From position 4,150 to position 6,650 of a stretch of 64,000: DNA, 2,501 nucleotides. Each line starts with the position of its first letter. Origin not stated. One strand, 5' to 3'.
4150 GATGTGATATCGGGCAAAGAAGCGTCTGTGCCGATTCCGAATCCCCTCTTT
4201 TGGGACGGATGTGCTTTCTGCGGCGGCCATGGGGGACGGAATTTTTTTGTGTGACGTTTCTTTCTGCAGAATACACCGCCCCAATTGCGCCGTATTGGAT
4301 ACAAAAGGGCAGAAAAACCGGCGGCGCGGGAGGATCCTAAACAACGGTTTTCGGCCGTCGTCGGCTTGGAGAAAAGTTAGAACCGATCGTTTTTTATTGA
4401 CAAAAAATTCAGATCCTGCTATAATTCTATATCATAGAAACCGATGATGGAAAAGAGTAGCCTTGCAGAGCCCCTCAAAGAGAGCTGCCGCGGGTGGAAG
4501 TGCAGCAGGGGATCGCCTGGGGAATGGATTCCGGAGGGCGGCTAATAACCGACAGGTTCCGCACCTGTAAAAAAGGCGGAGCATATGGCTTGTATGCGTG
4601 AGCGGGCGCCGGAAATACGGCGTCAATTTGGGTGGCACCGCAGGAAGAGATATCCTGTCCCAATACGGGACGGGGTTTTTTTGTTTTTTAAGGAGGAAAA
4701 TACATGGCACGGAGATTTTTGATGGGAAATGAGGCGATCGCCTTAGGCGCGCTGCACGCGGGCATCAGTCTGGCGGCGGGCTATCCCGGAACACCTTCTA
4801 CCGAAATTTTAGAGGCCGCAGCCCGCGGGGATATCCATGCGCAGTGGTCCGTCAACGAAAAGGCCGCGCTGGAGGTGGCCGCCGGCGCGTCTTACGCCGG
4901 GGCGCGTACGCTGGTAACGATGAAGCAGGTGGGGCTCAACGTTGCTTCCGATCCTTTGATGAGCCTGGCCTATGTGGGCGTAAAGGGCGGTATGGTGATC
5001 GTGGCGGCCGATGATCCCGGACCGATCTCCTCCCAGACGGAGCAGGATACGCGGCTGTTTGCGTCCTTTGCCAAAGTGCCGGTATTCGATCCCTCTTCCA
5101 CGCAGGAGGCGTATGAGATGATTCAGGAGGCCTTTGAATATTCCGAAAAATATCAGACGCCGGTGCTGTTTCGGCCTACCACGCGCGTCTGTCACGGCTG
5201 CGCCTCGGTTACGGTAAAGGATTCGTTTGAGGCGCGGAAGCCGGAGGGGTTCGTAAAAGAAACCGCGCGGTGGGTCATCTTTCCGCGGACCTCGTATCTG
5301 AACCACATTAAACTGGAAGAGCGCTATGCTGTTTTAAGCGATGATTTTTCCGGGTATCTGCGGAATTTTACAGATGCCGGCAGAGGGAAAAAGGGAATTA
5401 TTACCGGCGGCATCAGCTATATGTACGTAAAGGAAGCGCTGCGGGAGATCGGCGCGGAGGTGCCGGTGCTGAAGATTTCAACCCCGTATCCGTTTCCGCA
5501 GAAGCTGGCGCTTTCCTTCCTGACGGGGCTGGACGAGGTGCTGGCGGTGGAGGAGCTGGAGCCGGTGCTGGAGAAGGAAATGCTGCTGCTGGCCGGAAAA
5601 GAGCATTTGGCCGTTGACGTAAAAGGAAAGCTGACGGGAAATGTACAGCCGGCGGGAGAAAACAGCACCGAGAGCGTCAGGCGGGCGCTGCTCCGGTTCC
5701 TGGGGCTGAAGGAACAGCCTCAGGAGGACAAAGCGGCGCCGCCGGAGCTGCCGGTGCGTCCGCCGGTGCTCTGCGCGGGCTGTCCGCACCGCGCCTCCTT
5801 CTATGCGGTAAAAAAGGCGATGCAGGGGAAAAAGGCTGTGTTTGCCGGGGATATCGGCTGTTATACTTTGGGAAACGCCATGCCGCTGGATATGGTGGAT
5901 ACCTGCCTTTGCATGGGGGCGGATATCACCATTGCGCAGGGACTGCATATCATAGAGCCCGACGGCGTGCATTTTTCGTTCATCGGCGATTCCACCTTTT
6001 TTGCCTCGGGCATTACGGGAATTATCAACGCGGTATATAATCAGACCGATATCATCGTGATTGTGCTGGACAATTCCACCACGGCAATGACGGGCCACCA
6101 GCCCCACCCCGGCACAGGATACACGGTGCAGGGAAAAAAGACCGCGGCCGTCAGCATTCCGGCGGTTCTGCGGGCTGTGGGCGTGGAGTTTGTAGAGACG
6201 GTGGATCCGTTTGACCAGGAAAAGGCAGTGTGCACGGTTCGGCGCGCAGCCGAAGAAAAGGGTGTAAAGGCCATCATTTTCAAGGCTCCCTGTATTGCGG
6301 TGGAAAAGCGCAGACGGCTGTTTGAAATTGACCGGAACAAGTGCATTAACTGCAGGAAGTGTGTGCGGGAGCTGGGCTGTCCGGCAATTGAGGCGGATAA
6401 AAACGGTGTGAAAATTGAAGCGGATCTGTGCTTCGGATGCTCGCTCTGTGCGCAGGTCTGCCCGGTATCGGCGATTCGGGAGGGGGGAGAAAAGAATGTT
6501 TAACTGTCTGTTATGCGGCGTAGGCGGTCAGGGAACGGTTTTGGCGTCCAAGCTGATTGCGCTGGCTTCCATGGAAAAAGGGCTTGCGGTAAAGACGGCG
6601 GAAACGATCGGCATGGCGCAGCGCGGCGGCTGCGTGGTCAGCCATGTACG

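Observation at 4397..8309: Trp-specific T-box leader controlling iorA-iorB-paaK: IOR/aryl-acetate-CoA ligase as a tryptophan salvage-biosynthesis operon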

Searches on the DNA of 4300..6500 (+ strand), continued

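Call 44: search_with_rna_model(model_id=R1, sources=[window, L002, L003, L004, L005, L006, L007, L008, L009, L010, L011, L012, L013, L014, L015, L016, L017, L018, L019, L020, L021, L022, L023, L024, L025, L026, L027, L028, L029, L030, L031, L032, L033, L034, L035, L036, L037, L038, L039, L040, L041, L042, L043, L044, L045, L046, L047, L048, L049, L050, L051, L052, L053, L054, L055, L056, L057, L058, L059, L060, L061, L062, L063, L064, L065, L066, L067, L068, L069, L070, L071, L072, L073, L074, L075, L076, L079, L077, L078, L080, L081], max_evalue=1, make_alignment=true)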
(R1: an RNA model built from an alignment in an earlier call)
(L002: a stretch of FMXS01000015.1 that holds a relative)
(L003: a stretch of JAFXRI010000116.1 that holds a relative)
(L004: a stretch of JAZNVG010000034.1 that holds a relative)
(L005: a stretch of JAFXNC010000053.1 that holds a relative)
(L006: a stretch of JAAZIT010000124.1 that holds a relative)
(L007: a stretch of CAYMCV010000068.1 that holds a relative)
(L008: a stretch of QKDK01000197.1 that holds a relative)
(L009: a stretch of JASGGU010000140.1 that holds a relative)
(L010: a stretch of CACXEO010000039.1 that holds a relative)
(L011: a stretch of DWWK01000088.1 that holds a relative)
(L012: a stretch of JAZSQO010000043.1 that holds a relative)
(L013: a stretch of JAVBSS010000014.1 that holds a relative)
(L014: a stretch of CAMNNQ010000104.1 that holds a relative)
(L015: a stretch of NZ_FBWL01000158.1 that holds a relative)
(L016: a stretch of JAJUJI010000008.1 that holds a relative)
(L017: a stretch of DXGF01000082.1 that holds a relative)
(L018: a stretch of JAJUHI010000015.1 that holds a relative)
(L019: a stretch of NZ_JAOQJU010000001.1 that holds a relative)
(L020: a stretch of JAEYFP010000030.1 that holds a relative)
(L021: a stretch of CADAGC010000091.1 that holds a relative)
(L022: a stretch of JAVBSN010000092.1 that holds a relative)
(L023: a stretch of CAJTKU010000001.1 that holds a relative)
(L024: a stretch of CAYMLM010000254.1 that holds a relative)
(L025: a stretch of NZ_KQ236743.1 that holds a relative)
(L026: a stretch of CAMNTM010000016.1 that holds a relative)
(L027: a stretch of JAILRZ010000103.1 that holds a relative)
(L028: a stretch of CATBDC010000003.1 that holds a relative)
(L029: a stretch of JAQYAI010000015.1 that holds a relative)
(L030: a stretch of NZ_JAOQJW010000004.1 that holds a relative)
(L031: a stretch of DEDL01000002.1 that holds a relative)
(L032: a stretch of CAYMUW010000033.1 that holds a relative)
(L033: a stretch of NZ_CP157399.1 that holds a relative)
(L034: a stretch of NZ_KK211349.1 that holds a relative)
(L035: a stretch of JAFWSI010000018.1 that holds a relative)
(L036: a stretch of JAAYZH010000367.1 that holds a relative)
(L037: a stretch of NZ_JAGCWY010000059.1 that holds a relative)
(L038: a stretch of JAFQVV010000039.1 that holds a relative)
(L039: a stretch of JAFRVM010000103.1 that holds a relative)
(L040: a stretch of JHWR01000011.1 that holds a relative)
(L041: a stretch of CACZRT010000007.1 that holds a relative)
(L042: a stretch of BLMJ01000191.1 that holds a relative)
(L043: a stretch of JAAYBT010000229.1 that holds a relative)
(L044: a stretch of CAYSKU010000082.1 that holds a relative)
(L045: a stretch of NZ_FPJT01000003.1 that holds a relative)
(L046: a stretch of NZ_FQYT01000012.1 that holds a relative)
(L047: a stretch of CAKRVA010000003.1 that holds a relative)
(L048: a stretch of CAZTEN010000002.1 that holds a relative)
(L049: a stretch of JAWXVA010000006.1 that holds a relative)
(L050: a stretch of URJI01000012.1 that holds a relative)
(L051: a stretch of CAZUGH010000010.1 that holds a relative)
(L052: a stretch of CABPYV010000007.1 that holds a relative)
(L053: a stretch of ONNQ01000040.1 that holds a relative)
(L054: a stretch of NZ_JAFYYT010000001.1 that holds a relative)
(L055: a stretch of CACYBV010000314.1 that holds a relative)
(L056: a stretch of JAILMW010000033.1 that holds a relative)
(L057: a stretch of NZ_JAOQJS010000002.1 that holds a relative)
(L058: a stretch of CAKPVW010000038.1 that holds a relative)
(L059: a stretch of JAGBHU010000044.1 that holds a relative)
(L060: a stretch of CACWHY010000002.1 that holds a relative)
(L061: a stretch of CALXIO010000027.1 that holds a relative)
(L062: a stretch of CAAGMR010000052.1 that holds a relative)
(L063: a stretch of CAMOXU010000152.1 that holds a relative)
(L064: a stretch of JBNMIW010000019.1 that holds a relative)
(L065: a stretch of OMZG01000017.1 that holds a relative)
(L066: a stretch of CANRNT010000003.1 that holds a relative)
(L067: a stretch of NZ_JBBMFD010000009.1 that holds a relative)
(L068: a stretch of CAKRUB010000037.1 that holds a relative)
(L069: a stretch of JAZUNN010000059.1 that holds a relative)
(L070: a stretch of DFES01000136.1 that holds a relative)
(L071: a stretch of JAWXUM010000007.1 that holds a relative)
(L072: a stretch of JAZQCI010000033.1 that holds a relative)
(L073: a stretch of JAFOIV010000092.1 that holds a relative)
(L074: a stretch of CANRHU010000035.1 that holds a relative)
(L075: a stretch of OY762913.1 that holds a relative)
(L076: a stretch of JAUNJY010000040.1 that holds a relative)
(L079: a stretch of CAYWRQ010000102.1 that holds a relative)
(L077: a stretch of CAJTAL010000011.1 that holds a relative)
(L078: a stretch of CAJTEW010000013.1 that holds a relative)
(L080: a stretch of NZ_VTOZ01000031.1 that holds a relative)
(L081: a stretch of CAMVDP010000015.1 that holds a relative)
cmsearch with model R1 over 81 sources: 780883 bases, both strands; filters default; matches with E-value up to 1: 13.
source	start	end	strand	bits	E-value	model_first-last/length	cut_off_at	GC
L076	3410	3514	+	103.7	3e-23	1-104/104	no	0.45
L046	3706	3809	+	96.5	2e-21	1-104/104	no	0.4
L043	3702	3805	+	92.9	1.7e-20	1-104/104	no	0.42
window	4435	4539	+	91.9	3.1e-20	1-104/104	no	0.59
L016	9151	9255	+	88.1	3e-19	1-104/104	no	0.65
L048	3411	3515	+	87.7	3.7e-19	1-104/104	no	0.37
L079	2649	2750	+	85.8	1.2e-18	1-104/104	no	0.52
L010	1238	1339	+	85.5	1.4e-18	1-104/104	no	0.57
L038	3716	3819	+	79.4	5e-17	1-104/104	no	0.6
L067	3688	3791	+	79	6.4e-17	1-104/104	no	0.62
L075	3720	3820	+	74.2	1.1e-15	1-104/104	no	0.57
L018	3689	3813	+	51.2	8.2e-10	1-104/104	no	0.65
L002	673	777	+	36.9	3.6e-06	1-104/104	no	0.57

Alignment A3: 13 matches aligned to the model, 139 columns, each read 5' to 3' on its own strand. Consensus structure (alignment columns), stored with it:
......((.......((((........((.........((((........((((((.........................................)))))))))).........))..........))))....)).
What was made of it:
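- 4435..4539 (+): T-box Stem I: K-turn (GAUGA 4443), specifier loop, AG bulge (AGAGAG 4479), distal loop (GGUGGAA 4493). My own Stem I model scores 91.9 bits (call 44).
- Tried and rejected: My own Stem I covariance model corrected both (call 44).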

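Call 69: search_rna_families(source=L082, start=5400, end=6050, threshold=evalue, max_evalue=0.001, show_alignments=1)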
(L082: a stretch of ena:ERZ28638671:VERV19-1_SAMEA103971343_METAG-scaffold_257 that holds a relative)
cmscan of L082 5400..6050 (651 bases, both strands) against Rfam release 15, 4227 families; matches with E-value up to 0.001: 1.
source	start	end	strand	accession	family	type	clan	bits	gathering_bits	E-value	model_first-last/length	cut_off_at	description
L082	5734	5963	+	RF00230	T-box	Cis-reg; leader;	-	96.9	93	4.9e-22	1-219/219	no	T-box leader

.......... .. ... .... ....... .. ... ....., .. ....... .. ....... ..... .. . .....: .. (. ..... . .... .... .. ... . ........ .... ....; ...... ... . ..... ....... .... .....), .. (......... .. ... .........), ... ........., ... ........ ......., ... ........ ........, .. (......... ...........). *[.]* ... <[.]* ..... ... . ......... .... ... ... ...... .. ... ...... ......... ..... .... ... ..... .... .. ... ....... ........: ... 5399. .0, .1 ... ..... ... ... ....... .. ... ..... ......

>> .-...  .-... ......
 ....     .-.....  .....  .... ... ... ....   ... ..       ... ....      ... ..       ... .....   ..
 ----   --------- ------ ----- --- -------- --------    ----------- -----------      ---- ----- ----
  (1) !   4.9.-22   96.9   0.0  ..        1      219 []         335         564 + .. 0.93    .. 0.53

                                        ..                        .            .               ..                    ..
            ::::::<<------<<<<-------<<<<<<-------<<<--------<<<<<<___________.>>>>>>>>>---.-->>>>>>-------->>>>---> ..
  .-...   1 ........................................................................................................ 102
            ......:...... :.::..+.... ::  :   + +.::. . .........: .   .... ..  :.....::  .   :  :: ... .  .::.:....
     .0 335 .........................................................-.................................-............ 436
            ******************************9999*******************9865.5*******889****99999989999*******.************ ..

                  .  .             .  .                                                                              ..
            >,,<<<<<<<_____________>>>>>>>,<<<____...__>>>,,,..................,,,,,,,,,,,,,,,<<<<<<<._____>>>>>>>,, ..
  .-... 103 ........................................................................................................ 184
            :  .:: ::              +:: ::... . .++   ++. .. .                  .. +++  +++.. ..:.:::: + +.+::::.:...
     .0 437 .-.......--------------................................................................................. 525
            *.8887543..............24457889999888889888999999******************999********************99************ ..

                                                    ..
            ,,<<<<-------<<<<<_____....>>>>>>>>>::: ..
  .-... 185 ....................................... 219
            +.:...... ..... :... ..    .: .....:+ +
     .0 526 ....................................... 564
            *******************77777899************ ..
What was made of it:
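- On T-box leader (RF00230): The orthologous leader in L082 scores 96.9 bits and passes (call 69).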

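Call 74: search_with_rna_model(model_id=R1, sources=[L082, L083, L085, L086, L087, L088, L089, L090, L091, L092, L093, L094, L095, L096, L097, L098, L099, L100, L101, L102, L103, L104, L105, L106, L107, L108, L109, L110, L111, L112, L113, L114, L115, L116, L117, L118, L119, L120, L121, L122, L123, L124, L125, L126, L127, L128, L129, L130, L131, L132, L133, L134, L135, L136, L137, L138, L139, L140, L141, L142, L143, L144, L145, L146, L147, L148, L149, L150, L151, L152, L153, L154, L155, L156, L157, L158, L159, L160, L161, L162, L163, L164], max_evalue=1, make_alignment=true)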
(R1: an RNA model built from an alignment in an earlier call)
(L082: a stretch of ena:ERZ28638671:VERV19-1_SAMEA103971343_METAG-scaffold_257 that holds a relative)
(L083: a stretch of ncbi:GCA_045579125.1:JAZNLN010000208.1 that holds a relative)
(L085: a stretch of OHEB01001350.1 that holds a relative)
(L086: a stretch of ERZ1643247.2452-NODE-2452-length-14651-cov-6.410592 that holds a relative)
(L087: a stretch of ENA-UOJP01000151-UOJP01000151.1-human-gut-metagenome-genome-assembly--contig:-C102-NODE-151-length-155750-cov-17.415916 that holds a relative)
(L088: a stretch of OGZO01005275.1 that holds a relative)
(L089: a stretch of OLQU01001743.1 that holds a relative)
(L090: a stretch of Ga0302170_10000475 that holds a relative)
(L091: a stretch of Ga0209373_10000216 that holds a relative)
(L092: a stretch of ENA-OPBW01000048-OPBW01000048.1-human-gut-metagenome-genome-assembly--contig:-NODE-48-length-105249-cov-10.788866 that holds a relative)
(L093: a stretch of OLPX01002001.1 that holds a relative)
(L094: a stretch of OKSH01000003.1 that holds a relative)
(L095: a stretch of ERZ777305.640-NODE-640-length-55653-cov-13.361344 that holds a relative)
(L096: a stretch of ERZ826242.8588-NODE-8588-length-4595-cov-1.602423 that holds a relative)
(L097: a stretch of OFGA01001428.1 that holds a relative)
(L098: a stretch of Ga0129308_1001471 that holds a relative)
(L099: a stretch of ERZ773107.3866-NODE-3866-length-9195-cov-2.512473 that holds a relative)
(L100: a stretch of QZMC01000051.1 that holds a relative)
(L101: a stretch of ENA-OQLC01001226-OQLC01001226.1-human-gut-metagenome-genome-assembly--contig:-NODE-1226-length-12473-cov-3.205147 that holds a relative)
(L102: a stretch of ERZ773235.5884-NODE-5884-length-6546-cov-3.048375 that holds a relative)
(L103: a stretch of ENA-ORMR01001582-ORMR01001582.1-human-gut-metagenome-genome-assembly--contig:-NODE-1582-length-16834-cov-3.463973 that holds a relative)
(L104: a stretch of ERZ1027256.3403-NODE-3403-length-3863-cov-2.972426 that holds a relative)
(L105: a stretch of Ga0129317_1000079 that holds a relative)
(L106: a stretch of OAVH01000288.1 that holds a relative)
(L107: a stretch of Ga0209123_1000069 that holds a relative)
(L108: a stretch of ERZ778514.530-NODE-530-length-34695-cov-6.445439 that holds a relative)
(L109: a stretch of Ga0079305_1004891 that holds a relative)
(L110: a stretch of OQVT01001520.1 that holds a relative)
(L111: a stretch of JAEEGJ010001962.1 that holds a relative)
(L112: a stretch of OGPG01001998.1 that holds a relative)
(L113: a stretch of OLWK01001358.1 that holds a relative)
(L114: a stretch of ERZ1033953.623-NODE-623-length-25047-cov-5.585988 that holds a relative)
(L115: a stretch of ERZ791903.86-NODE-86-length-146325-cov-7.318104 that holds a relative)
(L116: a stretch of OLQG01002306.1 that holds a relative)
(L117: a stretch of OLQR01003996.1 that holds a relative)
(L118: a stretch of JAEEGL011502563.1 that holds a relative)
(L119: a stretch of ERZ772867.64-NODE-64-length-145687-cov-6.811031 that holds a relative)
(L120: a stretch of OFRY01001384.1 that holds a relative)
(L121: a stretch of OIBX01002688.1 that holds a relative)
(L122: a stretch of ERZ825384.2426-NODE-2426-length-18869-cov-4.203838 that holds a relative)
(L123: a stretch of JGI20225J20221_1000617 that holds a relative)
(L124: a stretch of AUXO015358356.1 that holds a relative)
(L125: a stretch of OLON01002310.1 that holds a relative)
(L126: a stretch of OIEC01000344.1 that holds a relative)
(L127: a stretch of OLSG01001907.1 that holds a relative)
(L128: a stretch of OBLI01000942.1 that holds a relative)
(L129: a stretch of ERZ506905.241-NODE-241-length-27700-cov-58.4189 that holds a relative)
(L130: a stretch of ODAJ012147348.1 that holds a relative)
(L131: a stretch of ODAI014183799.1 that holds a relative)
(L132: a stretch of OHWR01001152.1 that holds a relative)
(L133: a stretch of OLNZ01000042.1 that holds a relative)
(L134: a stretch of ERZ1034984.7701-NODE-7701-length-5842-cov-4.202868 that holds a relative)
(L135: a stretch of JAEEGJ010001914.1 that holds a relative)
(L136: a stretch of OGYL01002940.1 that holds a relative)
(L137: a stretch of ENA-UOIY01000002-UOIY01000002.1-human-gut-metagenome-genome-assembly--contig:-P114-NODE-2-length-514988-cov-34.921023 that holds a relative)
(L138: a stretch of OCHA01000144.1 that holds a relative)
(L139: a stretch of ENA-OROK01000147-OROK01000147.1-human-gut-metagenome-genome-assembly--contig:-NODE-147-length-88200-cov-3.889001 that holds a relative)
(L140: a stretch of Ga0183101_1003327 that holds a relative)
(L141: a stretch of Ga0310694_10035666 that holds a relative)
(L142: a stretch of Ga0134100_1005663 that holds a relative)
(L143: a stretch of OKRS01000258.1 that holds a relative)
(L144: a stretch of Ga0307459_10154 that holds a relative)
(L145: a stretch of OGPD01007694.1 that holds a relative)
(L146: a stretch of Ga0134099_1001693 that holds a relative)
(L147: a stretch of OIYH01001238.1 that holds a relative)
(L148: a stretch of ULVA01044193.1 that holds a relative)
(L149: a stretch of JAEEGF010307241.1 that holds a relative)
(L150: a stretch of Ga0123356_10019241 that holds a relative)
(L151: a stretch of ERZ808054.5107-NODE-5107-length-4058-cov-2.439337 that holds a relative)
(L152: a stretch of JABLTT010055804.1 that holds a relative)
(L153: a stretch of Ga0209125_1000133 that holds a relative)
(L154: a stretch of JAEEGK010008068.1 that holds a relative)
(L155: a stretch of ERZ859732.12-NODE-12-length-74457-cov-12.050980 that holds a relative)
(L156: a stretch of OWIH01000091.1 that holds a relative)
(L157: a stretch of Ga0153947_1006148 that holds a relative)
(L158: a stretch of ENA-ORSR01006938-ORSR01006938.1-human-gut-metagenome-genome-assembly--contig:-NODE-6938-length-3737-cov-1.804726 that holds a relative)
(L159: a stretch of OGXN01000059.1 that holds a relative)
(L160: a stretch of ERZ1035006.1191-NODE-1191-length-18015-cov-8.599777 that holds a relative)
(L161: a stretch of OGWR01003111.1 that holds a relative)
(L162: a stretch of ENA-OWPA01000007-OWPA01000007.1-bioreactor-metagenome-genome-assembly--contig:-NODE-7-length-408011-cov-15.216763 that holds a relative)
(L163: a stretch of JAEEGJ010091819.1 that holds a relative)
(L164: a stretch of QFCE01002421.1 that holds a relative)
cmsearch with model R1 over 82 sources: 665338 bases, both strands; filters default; matches with E-value up to 1: 7.
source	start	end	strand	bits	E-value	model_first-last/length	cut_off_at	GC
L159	3606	3709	+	90.2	7.1e-20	1-104/104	no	0.57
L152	3548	3651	+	90.1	7.7e-20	1-104/104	no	0.53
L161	3613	3716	+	89.8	9e-20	1-104/104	no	0.56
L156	3607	3710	+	89.1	1.4e-19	1-104/104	no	0.58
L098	538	641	+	88.9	1.5e-19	1-104/104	no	0.56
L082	5734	5838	+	85.9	9.4e-19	1-104/104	no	0.54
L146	3742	3844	+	66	1.1e-13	1-104/104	no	0.52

Alignment A5: 7 matches aligned to the model, 105 columns, each read 5' to 3' on its own strand. Consensus structure (alignment columns), stored with it:
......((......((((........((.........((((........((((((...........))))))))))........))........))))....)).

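Call 78: search_rna_families(sources=[L146, L098, L152, L159], threshold=evalue, max_evalue=0.001, show_alignments=2)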
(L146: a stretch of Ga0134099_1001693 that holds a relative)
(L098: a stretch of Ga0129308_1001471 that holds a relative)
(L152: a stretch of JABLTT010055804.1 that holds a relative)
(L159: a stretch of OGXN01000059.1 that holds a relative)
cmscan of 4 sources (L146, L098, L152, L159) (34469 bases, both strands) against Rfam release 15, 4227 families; matches with E-value up to 0.001: 4.
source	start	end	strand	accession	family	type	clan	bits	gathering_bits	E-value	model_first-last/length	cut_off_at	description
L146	3742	3975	+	RF00230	T-box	Cis-reg; leader;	-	127.7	93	3e-28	1-219/219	no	T-box leader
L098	538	782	+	RF00230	T-box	Cis-reg; leader;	-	61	93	4.5e-11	1-219/219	no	T-box leader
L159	3606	3874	+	RF00230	T-box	Cis-reg; leader;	-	55.9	93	9.6e-10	1-219/219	no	T-box leader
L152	3548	3937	+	RF00230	T-box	Cis-reg; leader;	-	48.8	93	6.4e-08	1-219/219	no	T-box leader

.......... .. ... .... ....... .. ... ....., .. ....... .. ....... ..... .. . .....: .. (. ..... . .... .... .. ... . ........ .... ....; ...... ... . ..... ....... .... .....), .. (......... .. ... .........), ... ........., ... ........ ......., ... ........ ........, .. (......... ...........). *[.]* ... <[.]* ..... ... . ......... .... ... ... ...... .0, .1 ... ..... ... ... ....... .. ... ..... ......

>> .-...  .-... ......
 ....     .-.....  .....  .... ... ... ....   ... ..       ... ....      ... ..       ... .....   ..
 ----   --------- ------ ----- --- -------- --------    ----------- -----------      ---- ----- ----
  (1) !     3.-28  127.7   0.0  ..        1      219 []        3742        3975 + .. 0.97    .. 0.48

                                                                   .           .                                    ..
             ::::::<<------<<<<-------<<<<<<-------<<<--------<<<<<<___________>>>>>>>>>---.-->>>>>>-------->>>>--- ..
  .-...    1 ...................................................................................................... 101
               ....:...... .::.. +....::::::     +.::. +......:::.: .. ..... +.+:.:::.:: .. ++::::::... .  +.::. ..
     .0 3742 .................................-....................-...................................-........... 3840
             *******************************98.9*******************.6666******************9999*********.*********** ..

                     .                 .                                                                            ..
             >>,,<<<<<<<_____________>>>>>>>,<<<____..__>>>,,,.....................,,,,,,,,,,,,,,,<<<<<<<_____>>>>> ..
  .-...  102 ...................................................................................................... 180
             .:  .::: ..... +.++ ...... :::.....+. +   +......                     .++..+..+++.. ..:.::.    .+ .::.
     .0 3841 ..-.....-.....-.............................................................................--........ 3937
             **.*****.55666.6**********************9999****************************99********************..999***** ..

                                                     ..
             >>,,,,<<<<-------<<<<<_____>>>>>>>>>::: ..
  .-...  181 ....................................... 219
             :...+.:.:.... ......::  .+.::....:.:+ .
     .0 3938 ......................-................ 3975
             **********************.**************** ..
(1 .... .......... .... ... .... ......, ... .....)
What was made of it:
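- In L146 the Trp T-box controls the ligase alone (call 78).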
